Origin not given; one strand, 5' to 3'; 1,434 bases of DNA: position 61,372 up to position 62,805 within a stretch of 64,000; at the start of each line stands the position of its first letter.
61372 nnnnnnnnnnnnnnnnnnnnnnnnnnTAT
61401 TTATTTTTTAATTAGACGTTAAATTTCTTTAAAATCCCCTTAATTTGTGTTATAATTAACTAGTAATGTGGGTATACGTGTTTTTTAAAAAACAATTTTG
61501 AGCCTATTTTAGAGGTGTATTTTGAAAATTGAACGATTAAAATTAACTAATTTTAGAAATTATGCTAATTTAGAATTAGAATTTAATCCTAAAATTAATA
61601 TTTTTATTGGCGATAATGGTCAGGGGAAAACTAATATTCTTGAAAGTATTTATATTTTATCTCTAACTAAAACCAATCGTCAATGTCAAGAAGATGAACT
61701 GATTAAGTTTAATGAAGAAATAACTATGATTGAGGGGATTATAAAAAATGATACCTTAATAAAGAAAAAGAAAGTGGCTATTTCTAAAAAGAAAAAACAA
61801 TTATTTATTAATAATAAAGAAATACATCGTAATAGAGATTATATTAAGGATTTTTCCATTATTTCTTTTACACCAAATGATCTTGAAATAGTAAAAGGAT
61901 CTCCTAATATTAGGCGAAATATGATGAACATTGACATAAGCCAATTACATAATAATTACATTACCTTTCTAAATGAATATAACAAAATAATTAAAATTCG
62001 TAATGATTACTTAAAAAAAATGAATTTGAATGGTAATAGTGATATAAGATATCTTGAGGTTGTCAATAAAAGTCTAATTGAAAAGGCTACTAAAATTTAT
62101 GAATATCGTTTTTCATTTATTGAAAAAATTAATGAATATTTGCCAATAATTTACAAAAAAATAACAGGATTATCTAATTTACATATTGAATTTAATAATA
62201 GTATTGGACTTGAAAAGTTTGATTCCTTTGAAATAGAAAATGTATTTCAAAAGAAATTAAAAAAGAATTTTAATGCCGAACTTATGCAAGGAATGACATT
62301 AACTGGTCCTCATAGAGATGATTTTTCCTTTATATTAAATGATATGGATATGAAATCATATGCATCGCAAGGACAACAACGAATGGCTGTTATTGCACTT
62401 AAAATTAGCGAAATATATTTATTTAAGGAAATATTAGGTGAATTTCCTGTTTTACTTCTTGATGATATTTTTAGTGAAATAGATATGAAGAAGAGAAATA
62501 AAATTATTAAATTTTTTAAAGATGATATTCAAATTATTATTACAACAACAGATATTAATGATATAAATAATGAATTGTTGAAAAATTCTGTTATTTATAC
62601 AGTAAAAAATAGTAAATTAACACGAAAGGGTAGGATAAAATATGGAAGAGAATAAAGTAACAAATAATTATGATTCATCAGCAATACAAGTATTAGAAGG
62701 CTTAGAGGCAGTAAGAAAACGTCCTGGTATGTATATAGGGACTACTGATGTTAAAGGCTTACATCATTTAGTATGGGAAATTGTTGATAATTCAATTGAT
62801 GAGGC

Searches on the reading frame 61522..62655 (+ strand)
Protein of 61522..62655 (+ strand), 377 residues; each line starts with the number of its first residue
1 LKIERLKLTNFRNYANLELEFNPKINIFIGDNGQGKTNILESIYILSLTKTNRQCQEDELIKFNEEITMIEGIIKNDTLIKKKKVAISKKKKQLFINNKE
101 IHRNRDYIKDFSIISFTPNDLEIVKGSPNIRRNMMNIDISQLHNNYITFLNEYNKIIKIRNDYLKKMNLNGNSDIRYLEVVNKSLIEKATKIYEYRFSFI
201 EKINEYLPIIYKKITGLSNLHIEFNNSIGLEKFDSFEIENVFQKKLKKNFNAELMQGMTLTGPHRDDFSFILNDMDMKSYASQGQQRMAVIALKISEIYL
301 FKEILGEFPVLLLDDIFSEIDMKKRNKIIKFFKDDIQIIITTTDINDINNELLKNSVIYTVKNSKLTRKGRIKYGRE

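Call 79: search_protein_families(library=pfam, proteins=[window:61522-62655:+], max_evalue=0.001)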
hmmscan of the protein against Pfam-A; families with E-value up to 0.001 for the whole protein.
window:61522-62655:+ (377 aa): 4 families
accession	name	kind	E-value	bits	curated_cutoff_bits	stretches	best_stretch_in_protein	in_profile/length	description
PF02463.25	SMC_N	-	3.9e-19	69.4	40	1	3-351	2-205/220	RecF/RecN/SMC N terminal domain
PF13476.12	AAA_23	-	7.5e-08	33.7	27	1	5-206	1-176/201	AAA domain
PF13304.12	AAA_21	-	7.4e-07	30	27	0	25-47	1-23/304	AAA domain, putative AbiEii toxin, Type IV TA system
PF13175.12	AAA_15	-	1.3e-06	28.7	32.1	1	1-288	1-221/374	AAA ATPase domain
